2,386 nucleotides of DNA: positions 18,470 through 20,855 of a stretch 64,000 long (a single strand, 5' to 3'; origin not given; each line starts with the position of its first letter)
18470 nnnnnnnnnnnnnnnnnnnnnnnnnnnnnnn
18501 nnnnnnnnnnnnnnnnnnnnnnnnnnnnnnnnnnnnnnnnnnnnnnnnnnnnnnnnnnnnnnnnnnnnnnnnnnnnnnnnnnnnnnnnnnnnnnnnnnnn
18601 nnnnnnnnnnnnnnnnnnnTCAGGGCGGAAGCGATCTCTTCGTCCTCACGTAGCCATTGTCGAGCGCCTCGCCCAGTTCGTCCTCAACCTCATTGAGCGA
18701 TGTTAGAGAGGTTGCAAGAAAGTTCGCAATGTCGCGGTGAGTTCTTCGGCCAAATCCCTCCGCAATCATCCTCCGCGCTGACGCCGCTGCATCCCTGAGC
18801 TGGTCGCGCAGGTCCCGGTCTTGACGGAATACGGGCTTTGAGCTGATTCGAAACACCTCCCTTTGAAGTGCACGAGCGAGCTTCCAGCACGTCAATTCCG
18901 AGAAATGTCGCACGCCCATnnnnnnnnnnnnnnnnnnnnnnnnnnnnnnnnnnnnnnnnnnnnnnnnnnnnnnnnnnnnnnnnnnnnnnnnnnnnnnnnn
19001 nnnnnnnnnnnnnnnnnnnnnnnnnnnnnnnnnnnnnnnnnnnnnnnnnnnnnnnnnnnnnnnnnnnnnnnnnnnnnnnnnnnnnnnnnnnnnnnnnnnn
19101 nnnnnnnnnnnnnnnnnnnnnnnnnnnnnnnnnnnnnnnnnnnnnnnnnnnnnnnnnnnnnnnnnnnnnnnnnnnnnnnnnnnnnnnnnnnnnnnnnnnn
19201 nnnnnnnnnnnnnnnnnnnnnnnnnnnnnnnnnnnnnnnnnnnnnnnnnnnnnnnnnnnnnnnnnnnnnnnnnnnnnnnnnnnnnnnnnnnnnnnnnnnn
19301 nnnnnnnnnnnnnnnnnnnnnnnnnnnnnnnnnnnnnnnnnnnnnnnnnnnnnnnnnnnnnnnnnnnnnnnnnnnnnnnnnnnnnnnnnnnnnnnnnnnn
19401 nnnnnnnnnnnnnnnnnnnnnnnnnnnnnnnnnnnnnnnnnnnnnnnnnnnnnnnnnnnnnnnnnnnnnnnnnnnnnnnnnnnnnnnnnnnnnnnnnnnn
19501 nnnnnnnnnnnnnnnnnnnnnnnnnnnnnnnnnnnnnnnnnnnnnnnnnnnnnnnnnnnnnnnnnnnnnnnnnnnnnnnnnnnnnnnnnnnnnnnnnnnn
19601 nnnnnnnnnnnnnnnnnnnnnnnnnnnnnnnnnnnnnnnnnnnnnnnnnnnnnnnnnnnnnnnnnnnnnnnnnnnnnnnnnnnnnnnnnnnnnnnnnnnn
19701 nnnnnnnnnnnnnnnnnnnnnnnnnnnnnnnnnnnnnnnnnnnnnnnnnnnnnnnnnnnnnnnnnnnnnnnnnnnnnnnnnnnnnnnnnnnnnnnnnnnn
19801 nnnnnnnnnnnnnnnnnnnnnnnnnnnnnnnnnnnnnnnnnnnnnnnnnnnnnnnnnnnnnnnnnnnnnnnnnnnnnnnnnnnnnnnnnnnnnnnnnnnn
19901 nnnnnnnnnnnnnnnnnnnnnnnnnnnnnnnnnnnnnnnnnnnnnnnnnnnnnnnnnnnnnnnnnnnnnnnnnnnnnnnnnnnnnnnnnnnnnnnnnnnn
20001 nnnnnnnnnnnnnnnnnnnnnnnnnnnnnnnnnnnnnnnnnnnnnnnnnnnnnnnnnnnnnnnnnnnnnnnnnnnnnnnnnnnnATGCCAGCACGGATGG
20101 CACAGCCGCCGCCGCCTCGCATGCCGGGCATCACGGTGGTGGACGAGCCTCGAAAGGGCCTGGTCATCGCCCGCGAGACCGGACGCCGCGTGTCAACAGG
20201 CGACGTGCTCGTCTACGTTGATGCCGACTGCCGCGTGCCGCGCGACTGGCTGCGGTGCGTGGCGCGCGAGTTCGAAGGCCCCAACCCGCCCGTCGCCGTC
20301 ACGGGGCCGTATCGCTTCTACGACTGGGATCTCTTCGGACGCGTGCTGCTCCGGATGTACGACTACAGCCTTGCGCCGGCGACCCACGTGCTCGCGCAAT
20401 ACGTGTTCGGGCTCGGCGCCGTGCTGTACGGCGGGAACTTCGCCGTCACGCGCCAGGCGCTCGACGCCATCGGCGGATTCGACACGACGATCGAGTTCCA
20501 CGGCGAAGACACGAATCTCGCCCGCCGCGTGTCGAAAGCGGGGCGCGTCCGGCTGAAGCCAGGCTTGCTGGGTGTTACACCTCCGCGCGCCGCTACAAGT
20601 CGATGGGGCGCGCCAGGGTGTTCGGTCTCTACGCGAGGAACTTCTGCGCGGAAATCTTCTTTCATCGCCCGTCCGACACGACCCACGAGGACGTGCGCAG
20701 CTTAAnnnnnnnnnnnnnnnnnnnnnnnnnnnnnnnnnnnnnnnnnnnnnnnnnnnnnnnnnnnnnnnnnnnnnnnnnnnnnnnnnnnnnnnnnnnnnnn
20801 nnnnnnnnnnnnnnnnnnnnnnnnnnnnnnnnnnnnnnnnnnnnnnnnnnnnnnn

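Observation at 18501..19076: Second four-helix-bundle cassette, bounded by inverted GGTGCG nonamer arms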

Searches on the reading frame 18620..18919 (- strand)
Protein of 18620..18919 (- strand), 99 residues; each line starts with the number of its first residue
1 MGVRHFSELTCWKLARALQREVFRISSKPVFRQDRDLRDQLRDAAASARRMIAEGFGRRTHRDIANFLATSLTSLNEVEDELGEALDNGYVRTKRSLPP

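Call 7: search_protein_families(library=pfam, proteins=[window:18620-18919:-], max_evalue=0.01)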
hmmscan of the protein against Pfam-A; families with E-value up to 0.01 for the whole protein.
window:18620-18919:- (99 aa): 1 family
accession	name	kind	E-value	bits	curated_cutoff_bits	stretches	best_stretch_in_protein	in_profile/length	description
PF05635.17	23S_rRNA_IVP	-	4.7e-17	62.6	33.8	1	8-94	2-88/106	23S rRNA-intervening sequence protein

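Call 10: search_protein_families(library=ncbifam, proteins=[window:18620-18919:-], max_evalue=0.1)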
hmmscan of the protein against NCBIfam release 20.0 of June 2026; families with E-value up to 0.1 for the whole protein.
window:18620-18919:- (99 aa): 3 families
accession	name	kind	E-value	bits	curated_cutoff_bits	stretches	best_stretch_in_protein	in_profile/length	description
TIGR02436.1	TIGR02436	subfamily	2.7e-15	56.5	24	1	11-93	1-83/109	four helix bundle protein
NF008911.0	PRK12275.1-2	subfamily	1.3e-09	38.5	137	1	4-82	2-80/118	hypothetical protein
NF008912.0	PRK12275.1-6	subfamily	1.3e-09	38.1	124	1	5-96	2-90/117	hypothetical protein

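Call 17: find_homologous_proteins(query=window:18620-18919:-, max_evalue=0.00001)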
Query window:18620-18919:- (99 aa): 50 proteins with E <= 0.00001 among 54 candidates.
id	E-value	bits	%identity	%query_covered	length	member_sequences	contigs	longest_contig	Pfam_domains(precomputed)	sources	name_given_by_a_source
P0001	1.8e-48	180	92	92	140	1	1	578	PF05635.18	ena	-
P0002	8.2e-47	175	88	92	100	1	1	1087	PF05635.18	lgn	-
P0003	2.8e-46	173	88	92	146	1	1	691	PF05635.18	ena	-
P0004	2.0e-44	167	88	90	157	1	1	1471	PF05635.18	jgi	jgi:four helix bundle protein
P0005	5.2e-44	166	86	92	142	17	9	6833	PF05635.18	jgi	-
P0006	2.1e-43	164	85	92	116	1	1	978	PF05635.18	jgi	-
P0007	3.4e-43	164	85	92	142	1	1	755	PF05635.18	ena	-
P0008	4.8e-43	163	84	92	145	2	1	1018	PF05635.18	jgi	jgi:four helix bundle protein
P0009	7.2e-42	159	84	92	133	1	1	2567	PF05635.18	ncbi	-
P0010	9.9e-40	152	81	90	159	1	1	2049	PF05635.18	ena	-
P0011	2.6e-39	151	79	92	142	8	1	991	PF05635.18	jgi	jgi:four helix bundle protein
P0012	3.8e-39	151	77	93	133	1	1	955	PF05635.18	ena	-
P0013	4.2e-39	150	76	92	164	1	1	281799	PF05635.18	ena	-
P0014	4.5e-39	150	74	95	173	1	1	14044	PF05635.18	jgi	jgi:four helix bundle protein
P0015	5.8e-39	150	74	95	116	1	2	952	PF05635.18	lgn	-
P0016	7.9e-39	150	76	92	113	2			PF05635.18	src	-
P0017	1.2e-38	149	80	90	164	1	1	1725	PF05635.18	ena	-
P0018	1.5e-38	149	76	92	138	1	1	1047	PF05635.18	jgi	jgi:four helix bundle protein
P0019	1.8e-38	148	74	95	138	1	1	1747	PF05635.18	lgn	-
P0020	2.8e-38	148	76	95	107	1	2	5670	PF05635.18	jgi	jgi:four helix bundle protein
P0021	6.8e-38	147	78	90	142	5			PF05635.18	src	-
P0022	9.6e-38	146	75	92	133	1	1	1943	PF05635.18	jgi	jgi:four helix bundle protein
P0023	1.0e-37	146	75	92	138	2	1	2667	PF05635.18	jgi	jgi:four helix bundle protein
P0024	2.6e-37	145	76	92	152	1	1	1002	PF05635.18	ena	-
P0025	3.5e-37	144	77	92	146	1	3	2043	PF05635.18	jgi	jgi:four helix bundle protein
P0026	4.2e-37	144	75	90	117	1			PF05635.18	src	-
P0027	4.9e-37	144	76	92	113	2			PF05635.18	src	-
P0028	6.0e-37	144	74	94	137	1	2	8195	PF05635.18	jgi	jgi:four helix bundle protein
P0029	1.5e-36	142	73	95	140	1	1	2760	PF05635.18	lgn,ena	-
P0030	1.7e-36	142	74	92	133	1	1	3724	PF05635.18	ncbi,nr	ncbi:MAG TPA: four helix bundle protein [Vicinamibacterales bacterium]|nr:four helix bundle protein 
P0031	2.3e-36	142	73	94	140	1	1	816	PF05635.18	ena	-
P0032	2.6e-36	142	75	92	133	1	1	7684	PF05635.18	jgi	jgi:four helix bundle protein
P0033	6.5e-36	140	74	90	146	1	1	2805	PF05635.18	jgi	jgi:four helix bundle protein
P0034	6.9e-36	140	72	90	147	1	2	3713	PF05635.18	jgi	jgi:four helix bundle protein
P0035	9.4e-36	140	75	92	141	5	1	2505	PF05635.18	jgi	jgi:four helix bundle protein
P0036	1.2e-35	139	74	92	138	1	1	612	PF05635.18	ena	-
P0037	2.2e-35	139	71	97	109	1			PF05635.18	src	-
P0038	4.6e-35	138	70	95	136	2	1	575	PF05635.18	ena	-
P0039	1.1e-34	136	71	91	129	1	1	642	PF05635.18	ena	-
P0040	2.6e-34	135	70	92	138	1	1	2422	PF05635.18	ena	-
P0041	1.2e-33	133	75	86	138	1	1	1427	PF05635.18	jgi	jgi:hypothetical protein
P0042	3.4e-33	132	78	84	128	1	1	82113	PF05635.18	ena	-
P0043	9.0e-33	130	70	90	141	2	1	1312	PF05635.18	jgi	jgi:four helix bundle protein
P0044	3.5e-25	106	63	90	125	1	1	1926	PF05635.18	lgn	-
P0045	3.3e-23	100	55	90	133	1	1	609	PF05635.18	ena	-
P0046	4.6e-23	99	74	69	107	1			PF05635.18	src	-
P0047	1.4e-19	88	56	91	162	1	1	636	PF05635.18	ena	-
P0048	8.1e-18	82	71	60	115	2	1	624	PF05635.18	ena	-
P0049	1.5e-16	78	100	41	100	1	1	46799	PF05635.18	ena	-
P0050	5.4e-12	64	83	40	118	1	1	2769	PF05635.18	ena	-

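Call 32: find_encoding_contigs(protein=P0013, flank=3000, max_places=3)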
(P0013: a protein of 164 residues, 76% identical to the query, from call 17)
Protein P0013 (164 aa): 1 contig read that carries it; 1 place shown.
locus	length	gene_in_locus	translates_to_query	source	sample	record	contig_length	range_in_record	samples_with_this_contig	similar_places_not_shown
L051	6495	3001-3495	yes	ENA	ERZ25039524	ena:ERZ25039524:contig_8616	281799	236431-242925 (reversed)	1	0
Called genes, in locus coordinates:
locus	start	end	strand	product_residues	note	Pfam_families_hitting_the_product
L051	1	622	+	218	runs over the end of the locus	-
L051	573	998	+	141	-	-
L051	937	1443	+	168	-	-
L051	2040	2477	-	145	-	-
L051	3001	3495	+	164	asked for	PF05635:23S_rRNA_IVP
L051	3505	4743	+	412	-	PF02321:OEP (weak)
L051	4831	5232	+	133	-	PF02321:OEP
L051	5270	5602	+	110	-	-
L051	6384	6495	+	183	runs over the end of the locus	-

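Call 33: find_encoding_contigs(protein=P0042, flank=3000, max_places=3)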
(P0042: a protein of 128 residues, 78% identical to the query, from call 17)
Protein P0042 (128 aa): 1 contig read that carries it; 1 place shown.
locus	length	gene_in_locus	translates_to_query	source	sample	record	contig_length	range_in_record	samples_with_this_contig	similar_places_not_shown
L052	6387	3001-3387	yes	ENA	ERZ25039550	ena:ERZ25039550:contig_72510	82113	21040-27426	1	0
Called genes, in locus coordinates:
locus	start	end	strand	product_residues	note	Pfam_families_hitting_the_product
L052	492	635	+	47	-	-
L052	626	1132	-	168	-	-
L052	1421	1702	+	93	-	-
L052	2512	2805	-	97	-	-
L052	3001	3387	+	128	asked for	PF05635:23S_rRNA_IVP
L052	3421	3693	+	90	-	-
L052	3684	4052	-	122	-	PF06965:Na_H_antiport_1 (weak)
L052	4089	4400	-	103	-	PF06965:Na_H_antiport_1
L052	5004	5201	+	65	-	-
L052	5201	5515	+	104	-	-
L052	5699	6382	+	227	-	-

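Call 35: find_encoding_contigs(protein=P0049, flank=3000, max_places=3)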
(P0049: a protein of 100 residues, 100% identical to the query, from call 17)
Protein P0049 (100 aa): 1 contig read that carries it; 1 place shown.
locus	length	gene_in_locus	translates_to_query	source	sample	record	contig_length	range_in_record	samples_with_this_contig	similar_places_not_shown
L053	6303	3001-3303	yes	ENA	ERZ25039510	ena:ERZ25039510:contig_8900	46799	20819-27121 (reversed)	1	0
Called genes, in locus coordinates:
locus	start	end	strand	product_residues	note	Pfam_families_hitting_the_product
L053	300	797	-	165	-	-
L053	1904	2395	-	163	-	PF01925:TauE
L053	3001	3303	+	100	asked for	PF05635:23S_rRNA_IVP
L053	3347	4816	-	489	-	PF01636:APH (faint), PF00069:Pkinase, PF07714:PK_Tyr_Ser-Thr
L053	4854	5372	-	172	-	PF07638:Sigma70_ECF, PF13384:HTH_23 (faint), PF08281:Sigma70_r4_2, PF04545:Sigma70_r4 (weak)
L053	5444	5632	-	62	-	-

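Call 89: predict_structure(alignment_id=A4)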
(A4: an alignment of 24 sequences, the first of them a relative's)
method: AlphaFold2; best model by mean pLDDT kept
length: 140 residues; sequences in the alignment: 24
mean_pLDDT: 85.4   pTM: 0.74
mean pLDDT of the five models: 85.4, 85.3, 85.3, 84.2, 83.8
residues with pLDDT >= 90: 82; 70-90: 36; 50-70: 18; < 50: 4
segments of 3 or more residues with pLDDT < 50: 1-3
pLDDT, mean of each block of 10 residues (from residue 1): 59 94 93 92 95 86 90 95 92 93 94 87 71 55
secondary structure, 60 per line:
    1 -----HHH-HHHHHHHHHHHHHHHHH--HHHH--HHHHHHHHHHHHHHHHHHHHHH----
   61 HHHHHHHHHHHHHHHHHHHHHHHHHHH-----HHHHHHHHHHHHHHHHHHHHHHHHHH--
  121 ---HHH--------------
elements in order: H10-26 H29-32 H35-56 H61-87 H93-118

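Call 91: fold_search(model_id=the predicted structure, library=pdb)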
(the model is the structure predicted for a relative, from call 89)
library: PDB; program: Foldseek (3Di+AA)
matches with E <= 10: 444; with E <= 0.001: 5
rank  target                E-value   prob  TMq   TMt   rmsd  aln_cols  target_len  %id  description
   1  2gsc_B                2.1e-05  1.00  0.73  0.87   1.8       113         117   26  Crystal Structure of the Conserved Hypothetical Cytosolic Protein Xcc0516 from Xanthomonas campestris (released 2006-10-03)
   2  2gsc_E                4.8e-05  1.00  0.71  0.89   1.9       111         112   27  Crystal Structure of the Conserved Hypothetical Cytosolic Protein Xcc0516 from Xanthomonas campestris (released 2006-10-03)
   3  2gsc_A                1.2e-04  1.00  0.72  0.89   1.7       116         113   26  Crystal Structure of the Conserved Hypothetical Cytosolic Protein Xcc0516 from Xanthomonas campestris (released 2006-10-03)
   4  2gsc_D                1.3e-04  1.00  0.73  0.89   1.7       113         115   26  Crystal Structure of the Conserved Hypothetical Cytosolic Protein Xcc0516 from Xanthomonas campestris (released 2006-10-03)
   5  2gsc_C                1.5e-04  1.00  0.71  0.89   1.5       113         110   25  Crystal Structure of the Conserved Hypothetical Cytosolic Protein Xcc0516 from Xanthomonas campestris (released 2006-10-03)
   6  2rld_E                4.2e-03  1.00  0.66  0.85   2.4       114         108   13  CRYSTAL STRUCTURE OF A PROTEIN WITH UNKNOWN FUNCTION FROM S23 RIBOSOMAL PROTEIN FAMILY (BT_0352) FROM BACTEROIDES THET (released 2007-10-30)
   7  2rld_B                9.0e-03  1.00  0.60  0.74   3.6       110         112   16  CRYSTAL STRUCTURE OF A PROTEIN WITH UNKNOWN FUNCTION FROM S23 RIBOSOMAL PROTEIN FAMILY (BT_0352) FROM BACTEROIDES THET (released 2007-10-30)
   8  2rld_C                1.3e-02  1.00  0.65  0.78   3.5       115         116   15  CRYSTAL STRUCTURE OF A PROTEIN WITH UNKNOWN FUNCTION FROM S23 RIBOSOMAL PROTEIN FAMILY (BT_0352) FROM BACTEROIDES THET (released 2007-10-30)
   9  2rld_D                3.4e-02  1.00  0.59  0.75   3.2       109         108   16  CRYSTAL STRUCTURE OF A PROTEIN WITH UNKNOWN FUNCTION FROM S23 RIBOSOMAL PROTEIN FAMILY (BT_0352) FROM BACTEROIDES THET (released 2007-10-30)
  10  2rld_A                6.6e-02  1.00  0.62  0.75   2.5       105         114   15  CRYSTAL STRUCTURE OF A PROTEIN WITH UNKNOWN FUNCTION FROM S23 RIBOSOMAL PROTEIN FAMILY (BT_0352) FROM BACTEROIDES THET (released 2007-10-30)
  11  1yo7_A                1.1e-01  0.98  0.45  0.50   5.0       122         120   16  Re-engineering topology of the homodimeric ROP protein into a single-chain 4-helix bundle (released 2005-02-15)
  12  1x8z_C                1.6e-01  0.99  0.50  0.47   4.8       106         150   15  Crystal structure of a pectin methylesterase inhibitor from Arabidopsis thaliana (released 2004-12-28)
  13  7dgu                  2.2e-01  0.96  0.41  0.54   5.4       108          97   15  De novo designed protein H4A1R (released 2021-11-24)
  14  4dwl_D                3.0e-01  1.00  0.69  0.88   1.7       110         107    9  Avd molecule from Bordetella bacteriophage DGR (released 2013-02-27)
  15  4dwl_E                3.2e-01  1.00  0.66  0.83   1.7       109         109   10  Avd molecule from Bordetella bacteriophage DGR (released 2013-02-27)
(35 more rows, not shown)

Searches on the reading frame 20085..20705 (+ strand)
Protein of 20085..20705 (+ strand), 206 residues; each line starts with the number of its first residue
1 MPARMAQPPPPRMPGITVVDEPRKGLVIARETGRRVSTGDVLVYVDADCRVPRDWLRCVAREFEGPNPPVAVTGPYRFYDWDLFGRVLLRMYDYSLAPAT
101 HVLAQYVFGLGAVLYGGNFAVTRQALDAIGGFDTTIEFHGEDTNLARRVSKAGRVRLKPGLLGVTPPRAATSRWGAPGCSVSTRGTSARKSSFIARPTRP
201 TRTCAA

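Call 81: search_protein_families(library=pfam, proteins=[window:20085-20705:+], max_evalue=0.001)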
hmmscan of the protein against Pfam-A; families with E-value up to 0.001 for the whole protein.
window:20085-20705:+ (206 aa): 6 families
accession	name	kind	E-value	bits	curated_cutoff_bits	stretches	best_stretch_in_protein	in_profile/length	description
PF00535.33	Glycos_transf_2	-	6.8e-11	42.8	23.3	1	14-129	53-167/168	Glycosyl transferase family 2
PF13632.12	Glyco_trans_2_3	-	2.5e-08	34.4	27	1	43-154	3-112/198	Glycosyl transferase family group 2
PF13506.12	Glyco_transf_21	-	4.8e-08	33.1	21.7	1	37-154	29-142/174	Glycosyl transferase family 21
PF02709.20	Glyco_transf_7C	-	0.00033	20.7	23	0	114-153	19-59/78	N-terminal domain of galactosyltransferase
PF10111.15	Glyco_tranf_2_2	-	0.00045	20.2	27.3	0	27-152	70-202/276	Glycosyltransferase like family 2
PF13641.12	Glyco_tranf_2_3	-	0.00057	20.4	27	1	32-154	80-199/230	Glycosyltransferase like family 2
